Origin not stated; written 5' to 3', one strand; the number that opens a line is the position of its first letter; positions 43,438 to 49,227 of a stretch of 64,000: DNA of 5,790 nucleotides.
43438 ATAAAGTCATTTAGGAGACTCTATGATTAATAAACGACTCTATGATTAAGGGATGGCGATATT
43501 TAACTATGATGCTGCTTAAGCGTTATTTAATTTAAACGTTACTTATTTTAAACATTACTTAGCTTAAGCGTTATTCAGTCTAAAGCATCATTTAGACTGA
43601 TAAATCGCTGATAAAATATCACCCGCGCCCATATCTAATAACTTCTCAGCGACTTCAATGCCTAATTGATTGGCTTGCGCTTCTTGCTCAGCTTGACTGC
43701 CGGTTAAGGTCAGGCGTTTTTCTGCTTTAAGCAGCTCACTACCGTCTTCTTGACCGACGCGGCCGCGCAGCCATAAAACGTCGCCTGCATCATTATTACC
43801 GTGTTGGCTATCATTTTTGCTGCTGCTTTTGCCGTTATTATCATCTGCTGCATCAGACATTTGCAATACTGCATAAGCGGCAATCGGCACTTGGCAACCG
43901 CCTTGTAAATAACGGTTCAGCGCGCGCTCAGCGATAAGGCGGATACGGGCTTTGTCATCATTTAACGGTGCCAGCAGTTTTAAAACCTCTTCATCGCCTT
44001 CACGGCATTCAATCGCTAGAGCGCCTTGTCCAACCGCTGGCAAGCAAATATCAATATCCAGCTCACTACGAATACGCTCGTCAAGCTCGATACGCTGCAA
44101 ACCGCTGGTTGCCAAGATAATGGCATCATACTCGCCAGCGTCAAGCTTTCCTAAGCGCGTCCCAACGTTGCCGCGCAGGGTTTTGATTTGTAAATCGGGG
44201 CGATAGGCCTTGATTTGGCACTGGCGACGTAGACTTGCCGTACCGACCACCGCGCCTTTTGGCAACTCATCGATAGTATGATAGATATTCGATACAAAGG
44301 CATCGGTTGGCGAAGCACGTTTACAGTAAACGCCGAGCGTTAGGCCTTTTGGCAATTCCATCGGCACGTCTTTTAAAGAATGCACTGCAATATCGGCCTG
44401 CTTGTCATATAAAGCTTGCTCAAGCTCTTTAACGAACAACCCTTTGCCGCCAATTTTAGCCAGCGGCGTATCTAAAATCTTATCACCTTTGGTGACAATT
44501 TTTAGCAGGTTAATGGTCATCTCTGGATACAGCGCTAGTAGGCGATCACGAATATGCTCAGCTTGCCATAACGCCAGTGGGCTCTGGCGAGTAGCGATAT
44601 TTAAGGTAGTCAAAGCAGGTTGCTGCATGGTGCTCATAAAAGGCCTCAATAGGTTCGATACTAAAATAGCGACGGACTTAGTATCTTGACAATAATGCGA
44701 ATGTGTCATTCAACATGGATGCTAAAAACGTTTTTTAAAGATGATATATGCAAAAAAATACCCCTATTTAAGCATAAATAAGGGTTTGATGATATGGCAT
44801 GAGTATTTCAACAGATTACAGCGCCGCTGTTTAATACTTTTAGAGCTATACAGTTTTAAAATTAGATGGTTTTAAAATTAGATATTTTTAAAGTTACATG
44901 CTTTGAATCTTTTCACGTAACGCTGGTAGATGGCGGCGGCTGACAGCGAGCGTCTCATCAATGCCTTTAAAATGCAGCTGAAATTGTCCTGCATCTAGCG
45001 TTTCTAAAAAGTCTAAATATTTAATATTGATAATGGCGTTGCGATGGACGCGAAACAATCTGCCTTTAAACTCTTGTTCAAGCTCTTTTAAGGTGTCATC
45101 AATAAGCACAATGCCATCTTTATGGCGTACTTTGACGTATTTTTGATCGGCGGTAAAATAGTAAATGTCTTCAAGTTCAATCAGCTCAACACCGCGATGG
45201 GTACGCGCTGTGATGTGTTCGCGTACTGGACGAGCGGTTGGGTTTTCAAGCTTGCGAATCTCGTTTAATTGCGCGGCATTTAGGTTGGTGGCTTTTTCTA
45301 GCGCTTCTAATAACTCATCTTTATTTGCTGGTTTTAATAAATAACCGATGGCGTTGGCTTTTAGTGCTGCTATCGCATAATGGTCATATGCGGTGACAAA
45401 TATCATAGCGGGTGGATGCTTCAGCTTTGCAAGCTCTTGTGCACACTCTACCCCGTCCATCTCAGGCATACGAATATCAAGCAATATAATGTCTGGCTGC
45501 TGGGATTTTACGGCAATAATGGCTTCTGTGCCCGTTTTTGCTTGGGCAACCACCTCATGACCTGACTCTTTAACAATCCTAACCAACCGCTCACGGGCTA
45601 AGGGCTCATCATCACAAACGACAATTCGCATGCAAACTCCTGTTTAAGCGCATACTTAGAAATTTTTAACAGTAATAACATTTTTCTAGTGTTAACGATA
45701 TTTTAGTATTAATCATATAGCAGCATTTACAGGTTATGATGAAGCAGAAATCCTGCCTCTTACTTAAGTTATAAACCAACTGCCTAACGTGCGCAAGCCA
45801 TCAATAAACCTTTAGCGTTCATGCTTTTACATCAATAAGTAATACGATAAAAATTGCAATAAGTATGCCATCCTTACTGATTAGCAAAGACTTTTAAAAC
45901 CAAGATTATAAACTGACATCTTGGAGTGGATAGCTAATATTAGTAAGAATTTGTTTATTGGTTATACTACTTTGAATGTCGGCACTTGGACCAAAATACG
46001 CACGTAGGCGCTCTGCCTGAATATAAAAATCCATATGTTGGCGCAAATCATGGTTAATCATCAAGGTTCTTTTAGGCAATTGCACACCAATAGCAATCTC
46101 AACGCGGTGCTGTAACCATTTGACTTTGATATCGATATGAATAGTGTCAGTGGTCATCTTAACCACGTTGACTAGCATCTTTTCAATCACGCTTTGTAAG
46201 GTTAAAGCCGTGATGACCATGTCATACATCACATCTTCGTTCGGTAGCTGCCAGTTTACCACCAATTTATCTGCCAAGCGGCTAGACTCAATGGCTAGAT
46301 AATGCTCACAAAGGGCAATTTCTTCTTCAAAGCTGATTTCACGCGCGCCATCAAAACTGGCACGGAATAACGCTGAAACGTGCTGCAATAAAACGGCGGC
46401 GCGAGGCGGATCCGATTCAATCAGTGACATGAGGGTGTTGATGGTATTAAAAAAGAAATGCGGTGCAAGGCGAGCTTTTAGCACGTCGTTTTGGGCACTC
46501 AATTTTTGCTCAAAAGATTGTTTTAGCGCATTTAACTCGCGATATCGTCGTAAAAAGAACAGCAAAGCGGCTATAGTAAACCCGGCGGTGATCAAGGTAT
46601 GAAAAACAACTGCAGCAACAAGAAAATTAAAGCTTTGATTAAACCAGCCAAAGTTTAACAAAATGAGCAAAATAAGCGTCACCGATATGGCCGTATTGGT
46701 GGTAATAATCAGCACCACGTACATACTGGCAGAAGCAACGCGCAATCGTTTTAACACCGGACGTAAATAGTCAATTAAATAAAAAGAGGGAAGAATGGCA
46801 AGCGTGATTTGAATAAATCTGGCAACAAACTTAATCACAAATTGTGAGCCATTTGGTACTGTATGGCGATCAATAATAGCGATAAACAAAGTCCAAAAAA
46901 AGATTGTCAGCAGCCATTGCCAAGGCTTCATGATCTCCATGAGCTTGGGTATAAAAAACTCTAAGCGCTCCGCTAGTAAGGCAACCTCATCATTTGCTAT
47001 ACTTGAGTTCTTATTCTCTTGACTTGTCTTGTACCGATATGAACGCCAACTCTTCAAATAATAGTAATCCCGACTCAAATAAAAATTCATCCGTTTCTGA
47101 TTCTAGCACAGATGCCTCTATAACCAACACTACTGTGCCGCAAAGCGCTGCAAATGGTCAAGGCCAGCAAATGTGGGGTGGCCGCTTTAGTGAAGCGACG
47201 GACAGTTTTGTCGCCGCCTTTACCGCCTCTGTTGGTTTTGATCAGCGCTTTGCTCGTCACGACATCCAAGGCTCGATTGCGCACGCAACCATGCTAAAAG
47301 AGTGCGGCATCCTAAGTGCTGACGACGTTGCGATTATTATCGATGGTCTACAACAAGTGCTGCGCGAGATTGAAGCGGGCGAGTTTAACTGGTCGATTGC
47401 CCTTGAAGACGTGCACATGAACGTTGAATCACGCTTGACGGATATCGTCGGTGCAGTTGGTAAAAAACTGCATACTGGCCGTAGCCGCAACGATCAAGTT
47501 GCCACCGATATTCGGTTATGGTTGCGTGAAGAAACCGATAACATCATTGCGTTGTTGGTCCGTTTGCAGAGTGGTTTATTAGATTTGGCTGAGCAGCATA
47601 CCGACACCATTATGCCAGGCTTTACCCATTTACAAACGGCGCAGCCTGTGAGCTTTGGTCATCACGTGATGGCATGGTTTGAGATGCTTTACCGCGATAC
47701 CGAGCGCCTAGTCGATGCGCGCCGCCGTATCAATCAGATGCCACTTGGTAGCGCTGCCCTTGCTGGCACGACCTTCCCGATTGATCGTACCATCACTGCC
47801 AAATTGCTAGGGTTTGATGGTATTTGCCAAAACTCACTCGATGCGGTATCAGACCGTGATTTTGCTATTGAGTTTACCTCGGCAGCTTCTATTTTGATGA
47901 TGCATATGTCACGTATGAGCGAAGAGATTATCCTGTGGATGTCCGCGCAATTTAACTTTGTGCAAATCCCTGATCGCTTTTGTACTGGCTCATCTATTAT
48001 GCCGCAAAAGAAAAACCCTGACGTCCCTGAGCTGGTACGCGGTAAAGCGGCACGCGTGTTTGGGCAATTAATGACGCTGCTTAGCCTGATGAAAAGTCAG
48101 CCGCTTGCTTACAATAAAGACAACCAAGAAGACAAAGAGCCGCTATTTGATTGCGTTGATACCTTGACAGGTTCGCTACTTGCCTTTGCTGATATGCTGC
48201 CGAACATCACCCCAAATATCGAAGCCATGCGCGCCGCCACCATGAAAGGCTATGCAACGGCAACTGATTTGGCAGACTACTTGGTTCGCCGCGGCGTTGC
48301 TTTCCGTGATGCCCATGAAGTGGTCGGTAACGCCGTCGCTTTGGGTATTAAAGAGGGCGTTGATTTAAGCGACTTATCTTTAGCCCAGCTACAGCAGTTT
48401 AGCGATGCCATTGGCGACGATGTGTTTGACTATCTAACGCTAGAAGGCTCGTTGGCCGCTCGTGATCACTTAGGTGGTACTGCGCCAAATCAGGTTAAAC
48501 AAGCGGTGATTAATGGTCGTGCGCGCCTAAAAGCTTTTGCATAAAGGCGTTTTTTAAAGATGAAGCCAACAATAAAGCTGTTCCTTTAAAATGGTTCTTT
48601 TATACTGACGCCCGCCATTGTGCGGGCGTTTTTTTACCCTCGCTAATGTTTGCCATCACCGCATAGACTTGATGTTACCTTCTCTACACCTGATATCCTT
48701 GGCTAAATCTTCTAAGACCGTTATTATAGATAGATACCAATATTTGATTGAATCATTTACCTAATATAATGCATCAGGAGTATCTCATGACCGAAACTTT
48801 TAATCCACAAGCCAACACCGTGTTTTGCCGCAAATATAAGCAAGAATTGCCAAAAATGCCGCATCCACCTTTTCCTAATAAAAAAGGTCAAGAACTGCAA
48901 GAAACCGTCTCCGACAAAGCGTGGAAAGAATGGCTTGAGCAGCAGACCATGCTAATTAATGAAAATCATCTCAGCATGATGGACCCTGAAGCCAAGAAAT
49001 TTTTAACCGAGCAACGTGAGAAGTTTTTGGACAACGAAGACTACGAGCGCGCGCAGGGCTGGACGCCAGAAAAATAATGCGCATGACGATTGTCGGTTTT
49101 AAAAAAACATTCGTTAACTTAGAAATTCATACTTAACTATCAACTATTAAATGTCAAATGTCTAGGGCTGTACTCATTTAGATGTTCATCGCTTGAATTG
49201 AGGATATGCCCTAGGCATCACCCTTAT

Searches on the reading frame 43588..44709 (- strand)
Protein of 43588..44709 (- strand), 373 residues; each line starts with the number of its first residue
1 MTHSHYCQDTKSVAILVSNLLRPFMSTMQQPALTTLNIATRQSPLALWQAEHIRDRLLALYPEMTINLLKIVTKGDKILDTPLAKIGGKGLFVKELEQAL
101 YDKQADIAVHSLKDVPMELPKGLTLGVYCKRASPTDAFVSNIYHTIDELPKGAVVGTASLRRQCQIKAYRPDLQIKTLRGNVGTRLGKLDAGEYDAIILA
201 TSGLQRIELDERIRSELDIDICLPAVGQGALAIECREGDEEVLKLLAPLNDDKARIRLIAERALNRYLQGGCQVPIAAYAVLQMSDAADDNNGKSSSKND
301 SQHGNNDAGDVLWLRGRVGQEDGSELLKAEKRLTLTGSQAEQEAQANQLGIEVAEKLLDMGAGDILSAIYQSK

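Call 58: search_protein_families(library=pfam, proteins=[window:43588-44709:-], max_evalue=0.00001)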
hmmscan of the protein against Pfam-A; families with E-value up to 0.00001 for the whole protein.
window:43588-44709:- (373 aa): 2 families
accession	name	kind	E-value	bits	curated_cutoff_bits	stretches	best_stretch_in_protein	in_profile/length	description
PF01379.25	Porphobil_deam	-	1.6e-85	286.3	22.1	1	36-243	1-206/207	Porphobilinogen deaminase, dipyromethane cofactor binding domain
PF03900.20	Porphobil_deamC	-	8.6e-16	58.5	26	1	257-358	3-73/74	Porphobilinogen deaminase, C-terminal domain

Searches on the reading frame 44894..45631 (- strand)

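Call 58: search_protein_families(library=pfam, proteins=[window:44894-45631:-], max_evalue=0.00001)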
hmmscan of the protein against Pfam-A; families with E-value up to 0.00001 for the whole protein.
window:44894-45631:- (245 aa): 2 families
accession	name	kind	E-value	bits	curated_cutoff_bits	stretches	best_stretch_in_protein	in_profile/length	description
PF00072.30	Response_reg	-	5.6e-28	97.8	30.2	1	3-111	1-110/111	Response regulator receiver domain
PF04397.21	LytTR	-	9.6e-23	80.7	22.6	1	148-242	3-97/98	LytTr DNA-binding domain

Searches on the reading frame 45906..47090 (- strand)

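Call 58: search_protein_families(library=pfam, proteins=[window:45906-47090:-], max_evalue=0.00001)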
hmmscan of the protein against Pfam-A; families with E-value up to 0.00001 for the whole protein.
window:45906-47090:- (394 aa): 1 family
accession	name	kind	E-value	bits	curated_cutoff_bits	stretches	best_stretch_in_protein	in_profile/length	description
PF06580.19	His_kinase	-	3.4e-18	66.1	25.2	1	200-276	2-81/81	Histidine kinase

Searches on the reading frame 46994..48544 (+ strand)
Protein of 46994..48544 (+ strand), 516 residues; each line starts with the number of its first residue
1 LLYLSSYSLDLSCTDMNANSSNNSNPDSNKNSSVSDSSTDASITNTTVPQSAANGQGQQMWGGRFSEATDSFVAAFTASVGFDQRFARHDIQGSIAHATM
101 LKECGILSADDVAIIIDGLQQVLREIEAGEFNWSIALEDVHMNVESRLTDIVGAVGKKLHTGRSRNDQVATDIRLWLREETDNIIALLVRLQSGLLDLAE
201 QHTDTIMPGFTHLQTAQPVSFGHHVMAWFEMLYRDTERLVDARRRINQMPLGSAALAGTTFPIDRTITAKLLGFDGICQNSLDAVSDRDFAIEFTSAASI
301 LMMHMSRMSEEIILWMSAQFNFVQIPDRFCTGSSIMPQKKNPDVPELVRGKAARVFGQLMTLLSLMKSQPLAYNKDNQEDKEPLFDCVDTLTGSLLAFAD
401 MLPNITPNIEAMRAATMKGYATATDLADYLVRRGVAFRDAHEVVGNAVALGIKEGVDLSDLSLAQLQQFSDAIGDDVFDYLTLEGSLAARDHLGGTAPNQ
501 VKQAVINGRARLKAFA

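Call 58: search_protein_families(library=pfam, proteins=[window:46994-48544:+], max_evalue=0.00001)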
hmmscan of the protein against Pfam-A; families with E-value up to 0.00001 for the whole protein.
window:46994-48544:+ (516 aa): 2 families
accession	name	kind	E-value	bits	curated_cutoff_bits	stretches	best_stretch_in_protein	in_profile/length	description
PF00206.25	Lyase_1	-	2.8e-80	270.5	27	1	63-357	1-312/312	Lyase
PF14698.11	ASL_C2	-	3.3e-27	95.2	27.3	1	420-487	1-68/69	Argininosuccinate lyase C-terminal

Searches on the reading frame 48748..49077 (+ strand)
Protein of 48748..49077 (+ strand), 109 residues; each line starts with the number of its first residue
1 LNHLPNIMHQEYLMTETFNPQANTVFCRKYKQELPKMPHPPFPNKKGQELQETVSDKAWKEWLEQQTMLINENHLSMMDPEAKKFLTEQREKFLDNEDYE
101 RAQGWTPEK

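Call 58: search_protein_families(library=pfam, proteins=[window:48748-49077:+], max_evalue=0.00001)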
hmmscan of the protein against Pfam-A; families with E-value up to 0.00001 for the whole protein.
window:48748-49077:+ (109 aa): 1 family
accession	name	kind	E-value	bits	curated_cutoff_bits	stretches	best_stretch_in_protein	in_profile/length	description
PF04362.19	Iron_traffic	-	5.1e-34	116.4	27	1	22-107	2-87/88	Bacterial Fe(2+) trafficking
